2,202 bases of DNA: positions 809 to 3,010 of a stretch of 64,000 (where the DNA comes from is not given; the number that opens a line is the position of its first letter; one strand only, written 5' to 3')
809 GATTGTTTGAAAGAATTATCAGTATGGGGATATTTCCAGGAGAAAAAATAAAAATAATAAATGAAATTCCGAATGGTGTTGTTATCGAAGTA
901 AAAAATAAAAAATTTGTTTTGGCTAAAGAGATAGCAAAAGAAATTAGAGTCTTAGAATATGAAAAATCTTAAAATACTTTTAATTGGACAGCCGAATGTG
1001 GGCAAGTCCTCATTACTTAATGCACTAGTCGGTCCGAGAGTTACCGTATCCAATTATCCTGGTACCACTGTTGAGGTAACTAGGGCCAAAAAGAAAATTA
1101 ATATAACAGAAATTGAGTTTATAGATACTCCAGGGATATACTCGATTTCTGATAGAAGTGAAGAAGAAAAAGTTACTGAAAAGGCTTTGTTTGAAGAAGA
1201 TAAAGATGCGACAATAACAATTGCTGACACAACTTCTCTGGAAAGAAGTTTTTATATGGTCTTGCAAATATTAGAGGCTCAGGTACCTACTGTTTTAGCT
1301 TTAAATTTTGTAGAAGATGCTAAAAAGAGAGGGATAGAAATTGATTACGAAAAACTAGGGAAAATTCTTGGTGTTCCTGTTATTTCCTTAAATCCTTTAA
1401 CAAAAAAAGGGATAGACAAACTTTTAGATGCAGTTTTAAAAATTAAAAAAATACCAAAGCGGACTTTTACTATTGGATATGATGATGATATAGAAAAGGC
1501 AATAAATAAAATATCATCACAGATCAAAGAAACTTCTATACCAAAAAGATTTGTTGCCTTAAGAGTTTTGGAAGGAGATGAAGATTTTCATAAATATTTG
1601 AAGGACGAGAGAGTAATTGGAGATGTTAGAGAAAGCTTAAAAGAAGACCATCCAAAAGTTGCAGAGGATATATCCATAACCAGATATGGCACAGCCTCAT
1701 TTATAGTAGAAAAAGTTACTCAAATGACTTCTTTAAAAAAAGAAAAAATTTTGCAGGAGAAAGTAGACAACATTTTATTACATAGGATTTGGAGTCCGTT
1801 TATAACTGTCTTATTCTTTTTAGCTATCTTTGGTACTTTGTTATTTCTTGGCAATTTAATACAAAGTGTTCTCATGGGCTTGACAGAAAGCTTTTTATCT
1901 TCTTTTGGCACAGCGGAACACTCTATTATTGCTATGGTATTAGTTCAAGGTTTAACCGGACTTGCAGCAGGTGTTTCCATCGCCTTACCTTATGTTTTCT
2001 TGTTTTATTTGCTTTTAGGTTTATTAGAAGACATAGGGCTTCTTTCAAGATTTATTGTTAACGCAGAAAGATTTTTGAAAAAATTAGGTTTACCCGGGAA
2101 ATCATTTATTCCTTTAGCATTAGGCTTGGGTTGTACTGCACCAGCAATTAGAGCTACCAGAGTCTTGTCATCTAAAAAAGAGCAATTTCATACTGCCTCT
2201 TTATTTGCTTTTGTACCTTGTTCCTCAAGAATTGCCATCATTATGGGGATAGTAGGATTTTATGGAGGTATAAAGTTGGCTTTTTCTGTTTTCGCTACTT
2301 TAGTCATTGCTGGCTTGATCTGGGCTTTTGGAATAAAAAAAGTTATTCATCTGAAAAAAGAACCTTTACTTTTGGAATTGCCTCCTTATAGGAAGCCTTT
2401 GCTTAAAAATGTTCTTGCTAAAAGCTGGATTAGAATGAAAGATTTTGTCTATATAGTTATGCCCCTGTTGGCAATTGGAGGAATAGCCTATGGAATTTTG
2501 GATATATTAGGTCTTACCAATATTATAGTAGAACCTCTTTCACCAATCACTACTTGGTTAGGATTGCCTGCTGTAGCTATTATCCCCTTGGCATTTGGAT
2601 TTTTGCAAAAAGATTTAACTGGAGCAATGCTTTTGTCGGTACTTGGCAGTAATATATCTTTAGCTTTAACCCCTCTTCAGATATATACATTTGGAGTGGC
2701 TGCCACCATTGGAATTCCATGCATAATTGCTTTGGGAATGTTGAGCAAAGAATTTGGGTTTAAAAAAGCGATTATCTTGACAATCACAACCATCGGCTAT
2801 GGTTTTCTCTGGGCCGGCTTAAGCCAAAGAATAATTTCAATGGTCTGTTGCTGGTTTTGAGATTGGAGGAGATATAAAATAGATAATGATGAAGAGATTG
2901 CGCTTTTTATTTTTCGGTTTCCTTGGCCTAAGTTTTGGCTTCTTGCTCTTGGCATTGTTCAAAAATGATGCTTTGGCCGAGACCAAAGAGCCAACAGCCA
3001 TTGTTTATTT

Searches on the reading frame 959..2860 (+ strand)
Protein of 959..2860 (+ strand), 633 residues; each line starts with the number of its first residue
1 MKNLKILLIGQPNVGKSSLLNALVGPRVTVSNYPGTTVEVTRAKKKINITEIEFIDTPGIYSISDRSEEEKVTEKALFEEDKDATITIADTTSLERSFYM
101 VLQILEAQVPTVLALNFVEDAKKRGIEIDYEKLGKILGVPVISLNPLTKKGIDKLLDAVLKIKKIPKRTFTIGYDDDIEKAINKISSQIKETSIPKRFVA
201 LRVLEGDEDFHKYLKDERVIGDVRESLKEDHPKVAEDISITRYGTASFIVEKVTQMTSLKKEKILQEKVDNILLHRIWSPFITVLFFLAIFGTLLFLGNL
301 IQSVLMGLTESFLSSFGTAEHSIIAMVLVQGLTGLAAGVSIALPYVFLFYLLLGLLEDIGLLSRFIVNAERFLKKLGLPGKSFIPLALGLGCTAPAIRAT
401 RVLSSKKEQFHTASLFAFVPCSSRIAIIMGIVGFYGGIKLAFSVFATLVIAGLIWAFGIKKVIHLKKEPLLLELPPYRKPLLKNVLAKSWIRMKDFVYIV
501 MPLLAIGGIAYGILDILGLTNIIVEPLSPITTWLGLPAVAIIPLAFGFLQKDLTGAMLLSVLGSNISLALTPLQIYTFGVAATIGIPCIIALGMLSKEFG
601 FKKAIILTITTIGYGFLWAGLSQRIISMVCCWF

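Call 81: search_protein_families(library=pfam, proteins=[window:959-2860:+], max_evalue=0.00001)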
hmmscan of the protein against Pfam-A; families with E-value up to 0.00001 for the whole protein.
window:959-2860:+ (633 aa): 7 families
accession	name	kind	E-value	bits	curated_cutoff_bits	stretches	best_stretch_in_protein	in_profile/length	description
PF02421.24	FeoB_N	-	3.9e-51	173.1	27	1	5-158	2-155/156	Ferrous iron transport protein B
PF07670.19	Gate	-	4.2e-23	82.2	29.6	2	341-434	3-103/104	Nucleoside recognition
PF01926.29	MMR_HSR1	-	1.3e-21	77.3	21.9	1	5-116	1-112/113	50S ribosome-binding GTPase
PF17910.6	FeoB_Cyto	-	1e-11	45.5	23.4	1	174-254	1-89/90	FeoB cytosolic helical domain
PF07664.17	FeoB_C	-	6.1e-11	42.3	26.6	1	441-492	1-54/54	Ferrous iron transport protein B C terminus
PF04548.22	AIG1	-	3.1e-07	30.4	27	1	5-69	2-68/212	AIG1 family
PF00350.29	Dynamin_N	-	1.1e-06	29.2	27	0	6-40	1-35/168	Dynamin family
